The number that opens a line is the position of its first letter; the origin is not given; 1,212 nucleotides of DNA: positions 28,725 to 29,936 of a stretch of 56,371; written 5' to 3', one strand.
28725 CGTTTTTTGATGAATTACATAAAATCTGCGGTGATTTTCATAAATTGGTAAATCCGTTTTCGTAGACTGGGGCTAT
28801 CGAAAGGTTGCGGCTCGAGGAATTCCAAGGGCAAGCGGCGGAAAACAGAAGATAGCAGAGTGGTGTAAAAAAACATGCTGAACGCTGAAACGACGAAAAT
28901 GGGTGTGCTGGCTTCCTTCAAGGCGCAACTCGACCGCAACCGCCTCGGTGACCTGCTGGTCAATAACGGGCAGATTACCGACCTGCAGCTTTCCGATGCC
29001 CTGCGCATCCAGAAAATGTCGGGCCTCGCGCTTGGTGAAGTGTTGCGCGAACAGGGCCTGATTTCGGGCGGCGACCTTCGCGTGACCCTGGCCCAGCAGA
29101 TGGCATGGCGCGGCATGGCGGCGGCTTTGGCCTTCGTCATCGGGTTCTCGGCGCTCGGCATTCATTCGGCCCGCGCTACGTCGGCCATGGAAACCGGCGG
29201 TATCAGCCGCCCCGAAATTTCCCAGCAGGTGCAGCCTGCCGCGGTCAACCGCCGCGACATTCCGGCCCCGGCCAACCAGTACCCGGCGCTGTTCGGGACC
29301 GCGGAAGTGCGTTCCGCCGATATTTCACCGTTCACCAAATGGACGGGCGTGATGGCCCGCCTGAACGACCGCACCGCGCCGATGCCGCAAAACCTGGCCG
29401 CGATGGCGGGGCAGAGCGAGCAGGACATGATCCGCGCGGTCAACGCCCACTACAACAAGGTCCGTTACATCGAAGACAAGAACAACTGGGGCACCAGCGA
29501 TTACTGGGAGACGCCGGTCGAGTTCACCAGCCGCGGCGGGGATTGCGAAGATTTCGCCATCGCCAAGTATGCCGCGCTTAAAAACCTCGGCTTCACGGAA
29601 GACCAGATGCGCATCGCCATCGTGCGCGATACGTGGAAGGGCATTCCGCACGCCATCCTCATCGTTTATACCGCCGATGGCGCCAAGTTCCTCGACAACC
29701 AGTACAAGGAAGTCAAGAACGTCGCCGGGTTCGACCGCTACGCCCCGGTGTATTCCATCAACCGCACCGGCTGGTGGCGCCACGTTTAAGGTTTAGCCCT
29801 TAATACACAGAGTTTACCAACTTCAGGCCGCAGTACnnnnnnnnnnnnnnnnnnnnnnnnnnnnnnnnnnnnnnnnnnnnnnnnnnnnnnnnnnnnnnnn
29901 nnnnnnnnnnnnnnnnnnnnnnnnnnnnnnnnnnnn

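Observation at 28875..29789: Possible one-component c-di-GMP inside-out switch: tandem MshEN motif - TM helix - LapG/BTLCP protease in one polypeptide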

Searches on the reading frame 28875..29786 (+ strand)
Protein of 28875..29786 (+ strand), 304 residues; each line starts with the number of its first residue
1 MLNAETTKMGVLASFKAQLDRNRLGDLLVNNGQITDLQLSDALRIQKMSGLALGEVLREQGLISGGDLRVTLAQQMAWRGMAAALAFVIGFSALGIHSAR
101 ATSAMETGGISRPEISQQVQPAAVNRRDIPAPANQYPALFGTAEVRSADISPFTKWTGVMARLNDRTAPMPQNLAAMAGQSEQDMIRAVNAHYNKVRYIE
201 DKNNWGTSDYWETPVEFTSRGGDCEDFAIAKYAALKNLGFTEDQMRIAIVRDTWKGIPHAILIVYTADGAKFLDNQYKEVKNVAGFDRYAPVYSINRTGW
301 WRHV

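Call 3: search_protein_families(library=pfam, proteins=[window:28875-29786:+], max_evalue=10)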
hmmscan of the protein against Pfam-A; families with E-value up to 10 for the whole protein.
window:28875-29786:+ (304 aa): 3 families
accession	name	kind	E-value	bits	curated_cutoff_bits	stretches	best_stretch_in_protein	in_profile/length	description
PF06035.17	Peptidase_C93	-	2.1e-21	76.8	27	1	178-285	34-137/162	Bacterial transglutaminase-like cysteine proteinase BTLCP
PF01841.26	Transglut_core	-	0.0084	16.8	23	1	181-240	10-70/108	Transglutaminase-like superfamily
PF04473.18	DUF553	-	0.028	14.3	20.5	1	190-269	23-107/140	Transglutaminase-like domain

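Call 4: search_protein_families(library=ncbifam, proteins=[window:28875-29786:+], max_evalue=10)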
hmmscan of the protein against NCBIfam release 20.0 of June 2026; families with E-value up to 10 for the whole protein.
window:28875-29786:+ (304 aa): 5 families
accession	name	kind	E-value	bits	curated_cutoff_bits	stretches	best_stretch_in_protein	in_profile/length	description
NF045674.1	CystProtLapG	equivalog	4.3e-26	91.5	320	1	170-301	51-186/221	cysteine protease LapG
NF053729.1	c-di-GMP_motif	domain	1.7e-13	50.1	38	1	23-75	1-53/53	cyclic di-GMP-binding domain-containing protein, MshE-related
NF012033.0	PRK15489.1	equivalog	4.6e-05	21.8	537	1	20-75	489-544/703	glycosyl transferase family protein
NF008411.1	PRK11234.1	equivalog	8.1e-05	21.2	1170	1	22-77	482-536/723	cyclic di-3',5'-guanylate-activated glycosyltransferase NfrB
TIGR03029.1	EpsG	equivalog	8.5e-05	21.8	313.8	1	23-78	4-59/274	chain length determinant protein tyrosine kinase EpsG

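Call 5: search_solved_structures(query=window:28875-29786:+, max_evalue=1, show_alignments=4)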
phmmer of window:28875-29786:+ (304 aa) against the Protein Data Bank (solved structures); distinct sequences matched with E-value up to 1: 11.
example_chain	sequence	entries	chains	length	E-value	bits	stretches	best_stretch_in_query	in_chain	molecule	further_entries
4u65_E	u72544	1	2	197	8.8e-23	84.4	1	172-300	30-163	Putative cystine protease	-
4fgo_A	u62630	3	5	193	2.9e-16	63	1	185-301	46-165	Periplasmic protein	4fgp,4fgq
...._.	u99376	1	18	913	1.3e-06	31.3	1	17-78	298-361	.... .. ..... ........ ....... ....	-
5htl_A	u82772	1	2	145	3.3e-06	30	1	21-79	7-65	MSHA biogenesis protein MshE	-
6olj_C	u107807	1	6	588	0.0018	21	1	18-76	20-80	Type IV pilus biogenesis ATPase PilB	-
5tsg_B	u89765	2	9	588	0.0018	21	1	18-76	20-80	Type IV pilus biogenesis ATPase PilB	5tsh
5zfr_A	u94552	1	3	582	0.0037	20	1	19-76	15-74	Type IV pilus biogenesis ATPase PilB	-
9g1w_A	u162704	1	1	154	0.23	14.1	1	21-72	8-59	Type IV pilus assembly ATPase PilB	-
8pfa_A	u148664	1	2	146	0.35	13.5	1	20-77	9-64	c-di-GMP binding domain of the ATPase enzyme PilF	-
2g0w_A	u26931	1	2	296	0.42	13.2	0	175-209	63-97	Lmo2234 protein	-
8pdk_A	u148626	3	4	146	0.76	12.4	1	23-77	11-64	c-di-GMP binding domain of the ATPase enzyme PilF | ATP-binding motif-containing protein pilF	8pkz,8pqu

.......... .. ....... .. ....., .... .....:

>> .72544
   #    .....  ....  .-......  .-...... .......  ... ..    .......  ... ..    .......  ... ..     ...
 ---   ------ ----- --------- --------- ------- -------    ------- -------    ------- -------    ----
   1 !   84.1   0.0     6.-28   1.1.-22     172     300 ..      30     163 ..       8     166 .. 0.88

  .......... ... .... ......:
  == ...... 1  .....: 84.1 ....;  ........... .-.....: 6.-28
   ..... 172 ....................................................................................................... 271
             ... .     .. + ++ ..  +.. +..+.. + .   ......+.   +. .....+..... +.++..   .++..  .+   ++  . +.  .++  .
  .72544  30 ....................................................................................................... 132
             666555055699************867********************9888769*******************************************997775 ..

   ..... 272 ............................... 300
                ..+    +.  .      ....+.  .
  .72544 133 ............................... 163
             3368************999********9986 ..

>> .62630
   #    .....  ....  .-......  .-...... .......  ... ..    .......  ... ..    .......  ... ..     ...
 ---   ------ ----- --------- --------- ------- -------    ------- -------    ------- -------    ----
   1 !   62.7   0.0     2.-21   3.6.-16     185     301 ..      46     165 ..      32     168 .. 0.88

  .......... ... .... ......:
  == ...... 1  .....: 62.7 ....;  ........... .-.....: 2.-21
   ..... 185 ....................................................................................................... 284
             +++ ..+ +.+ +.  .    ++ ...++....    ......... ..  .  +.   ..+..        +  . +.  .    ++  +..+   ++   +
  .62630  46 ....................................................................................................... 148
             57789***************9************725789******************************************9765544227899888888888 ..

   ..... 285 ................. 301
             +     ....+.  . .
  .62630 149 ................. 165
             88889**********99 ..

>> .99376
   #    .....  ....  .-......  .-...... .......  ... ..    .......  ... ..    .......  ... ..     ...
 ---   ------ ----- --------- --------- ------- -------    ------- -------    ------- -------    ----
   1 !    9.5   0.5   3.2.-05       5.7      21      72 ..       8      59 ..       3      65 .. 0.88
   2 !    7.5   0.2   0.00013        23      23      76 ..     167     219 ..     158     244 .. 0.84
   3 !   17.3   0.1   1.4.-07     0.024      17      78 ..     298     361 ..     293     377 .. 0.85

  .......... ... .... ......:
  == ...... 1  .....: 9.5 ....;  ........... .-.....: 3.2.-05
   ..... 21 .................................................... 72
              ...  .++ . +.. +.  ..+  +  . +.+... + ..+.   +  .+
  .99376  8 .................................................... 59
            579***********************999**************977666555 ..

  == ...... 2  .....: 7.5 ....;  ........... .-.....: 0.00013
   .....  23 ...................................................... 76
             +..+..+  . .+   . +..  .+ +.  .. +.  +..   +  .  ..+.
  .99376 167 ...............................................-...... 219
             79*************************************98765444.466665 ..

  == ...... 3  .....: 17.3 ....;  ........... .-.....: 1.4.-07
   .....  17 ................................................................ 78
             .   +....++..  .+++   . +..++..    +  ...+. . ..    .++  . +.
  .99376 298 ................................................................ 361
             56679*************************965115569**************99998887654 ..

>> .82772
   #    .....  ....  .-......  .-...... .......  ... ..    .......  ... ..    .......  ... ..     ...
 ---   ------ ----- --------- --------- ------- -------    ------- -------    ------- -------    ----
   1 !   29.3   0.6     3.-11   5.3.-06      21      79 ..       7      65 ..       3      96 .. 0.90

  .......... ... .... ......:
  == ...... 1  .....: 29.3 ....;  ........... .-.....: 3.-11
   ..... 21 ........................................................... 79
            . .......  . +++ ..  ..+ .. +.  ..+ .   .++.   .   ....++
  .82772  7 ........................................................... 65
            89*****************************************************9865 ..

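Call 12: find_homologous_proteins(query=window:28875-29786:+, max_evalue=0.00001)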
Query window:28875-29786:+ (304 aa): 1182 proteins with E <= 0.00001 among 3032 candidates; the best 120 are listed.
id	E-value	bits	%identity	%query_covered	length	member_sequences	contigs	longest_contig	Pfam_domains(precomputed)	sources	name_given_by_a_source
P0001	5.4e-201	684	100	100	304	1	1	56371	PF06035.18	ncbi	-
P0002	2.3e-154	531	78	100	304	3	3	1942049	PF06035.18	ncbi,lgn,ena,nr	ncbi:MAG: transglutaminase-like cysteine peptidase [Rhodospirillales bacterium]|nr:transglutaminase-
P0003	4.2e-138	478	70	100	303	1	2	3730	PF06035.18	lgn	-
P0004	3.2e-135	468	69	100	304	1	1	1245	PF06035.18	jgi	jgi:predicted transglutaminase-like cysteine proteinase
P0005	5.1e-135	468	69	100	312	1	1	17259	PF06035.18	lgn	-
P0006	1.1e-133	463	67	100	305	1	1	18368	PF06035.18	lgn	-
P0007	2.8e-133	462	67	100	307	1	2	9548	PF06035.18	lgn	-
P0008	8.0e-133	460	68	100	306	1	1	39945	PF06035.18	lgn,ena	-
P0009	1.1e-132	460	69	100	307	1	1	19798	PF06035.18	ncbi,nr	ncbi:MAG: transglutaminase-like cysteine peptidase [Alphaproteobacteria bacterium]|nr:transglutamina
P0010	1.1e-131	457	68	100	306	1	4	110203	PF06035.18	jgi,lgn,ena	-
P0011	4.2e-131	455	67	100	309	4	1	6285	PF06035.18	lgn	-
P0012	8.2e-130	451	66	100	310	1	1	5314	PF06035.18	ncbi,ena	-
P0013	1.2e-128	447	67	100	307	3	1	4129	PF06035.18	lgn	-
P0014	5.8e-128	444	64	100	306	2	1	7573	PF06035.18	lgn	-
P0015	4.3e-126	438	63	100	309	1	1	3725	PF06035.18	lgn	-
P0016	6.2e-124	431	64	100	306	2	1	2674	PF06035.18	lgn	-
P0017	1.6e-123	430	63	100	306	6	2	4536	PF06035.18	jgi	jgi:predicted transglutaminase-like cysteine proteinase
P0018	6.4e-121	421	63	100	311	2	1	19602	PF06035.18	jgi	-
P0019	4.4e-120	419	62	100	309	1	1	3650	PF06035.18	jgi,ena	-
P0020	5.4e-120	418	63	97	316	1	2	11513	PF06035.18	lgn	-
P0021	6.6e-120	418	64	100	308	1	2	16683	PF06035.18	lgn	-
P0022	1.7e-117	410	61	100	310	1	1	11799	PF06035.18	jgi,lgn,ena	-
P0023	1.1e-116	407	62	97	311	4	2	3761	PF06035.18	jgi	jgi:predicted transglutaminase-like cysteine proteinase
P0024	2.4e-116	406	61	100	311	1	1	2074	PF06035.18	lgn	-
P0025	1.7e-115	404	61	98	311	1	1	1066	PF06035.18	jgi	-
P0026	2.4e-114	400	61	98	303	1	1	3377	PF06035.18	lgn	-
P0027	4.3e-114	399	61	100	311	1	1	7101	PF06035.18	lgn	-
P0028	3.8e-113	396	60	99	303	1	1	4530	PF06035.18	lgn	-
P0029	6.3e-110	385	59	98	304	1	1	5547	PF06035.18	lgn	-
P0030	1.6e-108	381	59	94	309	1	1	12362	PF06035.18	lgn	-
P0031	5.9e-100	353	58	91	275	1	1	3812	PF06035.18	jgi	-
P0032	1.3e-99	351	64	82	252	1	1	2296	PF06035.18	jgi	jgi:predicted transglutaminase-like cysteine proteinase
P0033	8.1e-99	349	56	93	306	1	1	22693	PF06035.18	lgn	-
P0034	1.7e-98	348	56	91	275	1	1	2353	PF06035.18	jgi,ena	-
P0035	2.7e-87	311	53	97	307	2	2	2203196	PF06035.18,PF01841.26,PF04473.19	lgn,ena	-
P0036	3.0e-87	311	51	98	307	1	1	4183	PF06035.18,PF04473.19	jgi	-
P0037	1.6e-85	305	51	97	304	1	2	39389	PF06035.18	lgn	-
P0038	5.8e-85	303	51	96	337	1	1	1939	PF06035.18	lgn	-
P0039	1.2e-83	299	50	98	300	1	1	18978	PF06035.18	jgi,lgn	-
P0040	1.3e-83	299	51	100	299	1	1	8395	PF06035.18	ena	-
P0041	4.4e-83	297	49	98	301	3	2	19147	PF06035.18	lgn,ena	-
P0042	7.5e-83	296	52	100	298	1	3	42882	PF06035.18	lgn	-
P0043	1.2e-82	296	52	97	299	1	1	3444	PF06035.18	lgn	-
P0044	6.2e-82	293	50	97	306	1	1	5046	PF06035.18,PF01841.26,PF04473.19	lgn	-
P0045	3.4e-81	291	50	97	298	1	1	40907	PF06035.18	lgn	-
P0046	4.0e-81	291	49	99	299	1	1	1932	PF06035.18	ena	-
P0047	5.0e-81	290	49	97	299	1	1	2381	PF06035.18,PF04473.19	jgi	jgi:predicted transglutaminase-like cysteine proteinase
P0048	5.3e-81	290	49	97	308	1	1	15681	PF06035.18,PF01841.26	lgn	-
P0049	7.4e-81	290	49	100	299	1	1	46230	PF06035.18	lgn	-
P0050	1.7e-80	289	48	99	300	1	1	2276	PF06035.18,PF01841.26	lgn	-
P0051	5.4e-80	287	47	98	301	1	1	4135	PF06035.18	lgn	-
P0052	5.9e-80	287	48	98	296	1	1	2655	PF06035.18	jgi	-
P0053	1.6e-79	285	48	98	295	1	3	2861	PF06035.18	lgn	-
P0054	2.2e-79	285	48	98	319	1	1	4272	PF06035.18,PF01841.26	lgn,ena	-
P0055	2.9e-79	285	48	98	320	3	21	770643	PF06035.18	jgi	jgi:predicted transglutaminase-like cysteine proteinase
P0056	4.2e-79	284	48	100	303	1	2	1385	PF06035.18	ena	-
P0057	5.7e-79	284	49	98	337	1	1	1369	PF06035.18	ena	-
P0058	7.1e-79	283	49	100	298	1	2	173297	PF06035.18,PF01841.26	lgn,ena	-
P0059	1.1e-78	283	48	97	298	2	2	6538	PF06035.18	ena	-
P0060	3.3e-78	281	47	98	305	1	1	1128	PF06035.18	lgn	-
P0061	4.3e-78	281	47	98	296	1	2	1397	PF06035.18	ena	-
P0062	4.7e-78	281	49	98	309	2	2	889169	PF06035.18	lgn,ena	-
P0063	5.1e-78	281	49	98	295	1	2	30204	PF06035.18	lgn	-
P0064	5.2e-78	280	58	73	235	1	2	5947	PF06035.18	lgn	-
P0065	7.0e-78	280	47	99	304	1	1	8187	PF06035.18,PF01841.26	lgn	-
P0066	1.4e-77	279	49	98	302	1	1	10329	PF06035.18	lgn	-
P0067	2.1e-77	278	58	73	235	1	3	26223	PF06035.18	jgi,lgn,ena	-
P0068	6.1e-77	277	46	98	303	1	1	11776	PF06035.18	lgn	-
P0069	6.5e-77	277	45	99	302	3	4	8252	PF06035.18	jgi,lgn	jgi:predicted transglutaminase-like cysteine proteinase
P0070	7.4e-77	277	50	96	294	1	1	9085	PF06035.18,PF04473.19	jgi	-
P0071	7.8e-77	277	50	97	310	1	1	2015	PF06035.18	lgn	-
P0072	8.2e-77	277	49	97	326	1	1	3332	PF06035.18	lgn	-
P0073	1.8e-76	275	47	97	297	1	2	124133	PF06035.18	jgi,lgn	-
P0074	2.0e-76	275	46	100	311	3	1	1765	PF06035.18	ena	-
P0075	2.5e-76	275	49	97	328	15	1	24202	PF06035.18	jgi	jgi:predicted transglutaminase-like cysteine proteinase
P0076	2.9e-76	275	48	97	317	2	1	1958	PF06035.18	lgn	-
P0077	3.8e-76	274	46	97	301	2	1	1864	PF06035.18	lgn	-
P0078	5.1e-76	274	47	97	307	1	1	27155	PF06035.18,PF01841.26,PF04473.19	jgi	-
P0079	1.1e-75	273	49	97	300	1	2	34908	PF06035.18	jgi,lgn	jgi:predicted transglutaminase-like cysteine proteinase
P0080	1.4e-75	272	46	97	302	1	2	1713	PF06035.18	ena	-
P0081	2.5e-75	272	46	98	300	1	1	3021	PF06035.18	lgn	-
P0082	3.2e-75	271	45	97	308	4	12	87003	PF06035.18,PF04473.19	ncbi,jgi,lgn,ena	-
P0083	3.2e-75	271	55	71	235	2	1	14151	PF06035.18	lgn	-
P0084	3.3e-75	271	57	73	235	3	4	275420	PF06035.18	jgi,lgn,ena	jgi:predicted transglutaminase-like cysteine proteinase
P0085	4.6e-75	271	46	100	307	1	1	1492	PF06035.18,PF04473.19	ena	-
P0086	7.6e-75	270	45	97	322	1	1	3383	PF06035.18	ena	-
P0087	1.3e-74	269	44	98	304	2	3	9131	PF06035.18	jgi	jgi:predicted transglutaminase-like cysteine proteinase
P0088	2.0e-74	269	46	99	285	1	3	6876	PF06035.18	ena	-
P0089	2.2e-74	269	45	98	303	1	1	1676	PF06035.18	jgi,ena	-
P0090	2.7e-74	268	46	97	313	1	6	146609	PF06035.18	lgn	-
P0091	3.4e-74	268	46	100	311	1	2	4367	PF06035.18,PF01841.26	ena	-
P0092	6.5e-74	267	45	97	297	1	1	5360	PF06035.18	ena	-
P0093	1.1e-73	266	47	98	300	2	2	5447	PF06035.18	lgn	-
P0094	2.1e-73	265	45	100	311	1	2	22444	PF06035.18,PF01841.26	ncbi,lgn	-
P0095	2.7e-73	265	46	97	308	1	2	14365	PF06035.18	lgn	-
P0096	5.6e-73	264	45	98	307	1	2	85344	PF06035.18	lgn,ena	-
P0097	9.0e-73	263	45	100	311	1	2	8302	PF06035.18,PF01841.26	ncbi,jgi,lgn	jgi:predicted transglutaminase-like cysteine proteinase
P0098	2.5e-72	262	45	97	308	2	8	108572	PF06035.18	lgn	-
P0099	3.1e-72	262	44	97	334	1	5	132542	PF06035.18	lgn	-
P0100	3.7e-72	261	46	97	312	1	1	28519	PF06035.18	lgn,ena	-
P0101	5.1e-72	261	43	97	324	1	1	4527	PF06035.18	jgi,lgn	jgi:predicted transglutaminase-like cysteine proteinase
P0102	6.7e-72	260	46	97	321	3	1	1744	PF06035.18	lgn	-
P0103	9.0e-72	260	47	97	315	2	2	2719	PF06035.18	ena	-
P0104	9.8e-72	260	47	97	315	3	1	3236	PF06035.18,PF01841.26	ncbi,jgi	jgi:predicted transglutaminase-like cysteine proteinase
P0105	1.2e-71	260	47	97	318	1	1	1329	PF06035.18,PF01841.26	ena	-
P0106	1.8e-71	259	45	97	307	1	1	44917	PF06035.18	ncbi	-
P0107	2.3e-71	259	47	97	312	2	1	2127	PF06035.18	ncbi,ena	-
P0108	2.3e-71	259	47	97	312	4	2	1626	PF06035.18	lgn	-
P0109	4.7e-71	258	46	97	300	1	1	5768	PF06035.18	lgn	-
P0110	5.0e-71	258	47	95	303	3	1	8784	PF06035.18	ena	-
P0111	5.4e-71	257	46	97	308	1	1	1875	PF06035.18,PF01841.26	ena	-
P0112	6.7e-71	257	46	97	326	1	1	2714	PF06035.18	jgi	jgi:predicted transglutaminase-like cysteine proteinase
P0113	7.2e-71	257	45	99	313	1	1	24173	PF06035.18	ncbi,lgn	-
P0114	7.4e-71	257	44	97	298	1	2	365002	PF06035.18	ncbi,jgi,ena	-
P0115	8.5e-71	257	46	97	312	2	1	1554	PF06035.18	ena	-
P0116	9.5e-71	257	44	98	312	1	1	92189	PF06035.18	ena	-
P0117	1.0e-70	257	46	97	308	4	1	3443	PF06035.18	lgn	-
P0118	1.3e-70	256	48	98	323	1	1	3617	PF06035.18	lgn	-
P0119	1.5e-70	256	46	97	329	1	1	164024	PF06035.18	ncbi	ncbi:MAG: transglutaminase-like cysteine peptidase [Micavibrio sp.]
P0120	1.5e-70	256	44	97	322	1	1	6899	PF06035.18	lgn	-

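Call 25: find_encoding_contigs(protein=P0001, flank=10000, max_places=3)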
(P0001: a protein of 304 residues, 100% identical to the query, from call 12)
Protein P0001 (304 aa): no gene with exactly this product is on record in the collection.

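Call 26: find_encoding_contigs(protein=P0002, flank=10000, max_places=3)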
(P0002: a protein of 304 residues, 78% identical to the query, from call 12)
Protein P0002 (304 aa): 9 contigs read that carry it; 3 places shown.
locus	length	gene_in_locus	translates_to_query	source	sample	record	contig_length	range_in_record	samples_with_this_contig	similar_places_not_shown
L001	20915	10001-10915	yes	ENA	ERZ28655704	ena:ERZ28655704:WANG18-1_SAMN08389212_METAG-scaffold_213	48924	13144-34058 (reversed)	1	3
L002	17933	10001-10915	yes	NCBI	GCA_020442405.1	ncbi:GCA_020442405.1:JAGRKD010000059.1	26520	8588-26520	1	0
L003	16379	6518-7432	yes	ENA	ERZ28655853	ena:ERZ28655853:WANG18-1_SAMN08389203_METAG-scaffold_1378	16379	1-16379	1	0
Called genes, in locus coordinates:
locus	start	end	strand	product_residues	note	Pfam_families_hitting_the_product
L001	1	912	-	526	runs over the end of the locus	PF00989:PAS (weak), PF08448:PAS_4 (faint), PF13426:PAS_9 (faint), PF08447:PAS_3, PF00512:HisKA, PF02518:HATPase_c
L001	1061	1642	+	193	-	PF00857:Isochorismatase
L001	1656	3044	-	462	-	PF00289:Biotin_carb_N, PF02655:ATP-grasp_3 (weak), PF02786:CPSase_L_D2, PF02222:ATP-grasp, PF07478:Dala_Dala_lig_C, PF02785:Biotin_carb_C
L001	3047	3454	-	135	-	PF01042:Ribonuc_L-PSP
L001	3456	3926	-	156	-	PF00364:Biotin_lipoyl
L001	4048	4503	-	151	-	PF01220:DHquinase_II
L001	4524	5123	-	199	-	PF00702:Hydrolase, PF13419:HAD_2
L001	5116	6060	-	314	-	PF04314:LpqE-like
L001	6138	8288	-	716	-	PF11412:DsbD_N, PF02683:DsbD_TM, PF13899:Thioredoxin_7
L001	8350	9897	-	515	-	PF00294:PfkB, PF01467:CTP_transf_like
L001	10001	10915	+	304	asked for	PF06035:Peptidase_C93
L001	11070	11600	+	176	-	PF01545:Cation_efflux (weak)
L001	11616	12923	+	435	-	PF22458:RsmF-B_ferredox, PF01209:Ubie_methyltran (weak), PF01189:Methyltr_RsmB-F, PF13649:Methyltransf_25 (weak), PF13847:Methyltransf_31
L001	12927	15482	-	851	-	PF00912:Transgly, PF17092:PCB_OB, PF00905:Transpeptidase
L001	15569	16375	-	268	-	-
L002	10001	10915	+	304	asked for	PF06035:Peptidase_C93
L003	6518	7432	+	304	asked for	PF06035:Peptidase_C93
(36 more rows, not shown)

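Call 27: find_encoding_contigs(protein=P0035, flank=8000, max_places=1)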
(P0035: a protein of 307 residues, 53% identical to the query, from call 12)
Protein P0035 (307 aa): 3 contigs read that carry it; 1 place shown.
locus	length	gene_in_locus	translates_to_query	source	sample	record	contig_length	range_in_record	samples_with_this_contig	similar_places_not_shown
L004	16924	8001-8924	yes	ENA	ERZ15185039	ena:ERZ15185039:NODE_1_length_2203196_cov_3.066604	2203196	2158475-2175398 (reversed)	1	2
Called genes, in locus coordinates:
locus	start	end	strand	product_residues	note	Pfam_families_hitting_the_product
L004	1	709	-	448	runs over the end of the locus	PF00289:Biotin_carb_N, PF02222:ATP-grasp, PF02786:CPSase_L_D2, PF07478:Dala_Dala_lig_C, PF02785:Biotin_carb_C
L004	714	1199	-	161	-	PF00583:Acetyltransf_1, PF13673:Acetyltransf_10, PF13508:Acetyltransf_7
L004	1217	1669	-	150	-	PF00364:Biotin_lipoyl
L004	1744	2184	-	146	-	PF01220:DHquinase_II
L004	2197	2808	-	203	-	PF00702:Hydrolase, PF13419:HAD_2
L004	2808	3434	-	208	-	PF04314:LpqE-like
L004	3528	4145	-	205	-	PF08534:Redoxin, PF00578:AhpC-TSA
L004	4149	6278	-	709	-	PF11412:DsbD_N, PF02683:DsbD_TM, PF13899:Thioredoxin_7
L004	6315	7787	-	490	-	PF00294:PfkB, PF08543:Phos_pyr_kin (weak), PF01467:CTP_transf_like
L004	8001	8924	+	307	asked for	PF06035:Peptidase_C93, PF01841:Transglut_core (weak), PF04473:DUF553 (weak)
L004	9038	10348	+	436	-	PF22458:RsmF-B_ferredox, PF01189:Methyltr_RsmB-F, PF01209:Ubie_methyltran (faint), PF13847:Methyltransf_31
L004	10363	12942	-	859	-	PF00912:Transgly, PF17092:PCB_OB, PF00905:Transpeptidase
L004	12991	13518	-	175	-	PF07963:N_methyl (weak), PF08805:PilS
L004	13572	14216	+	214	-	PF01810:LysE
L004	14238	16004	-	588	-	PF14849:YidC_periplas, PF02096:60KD_IMP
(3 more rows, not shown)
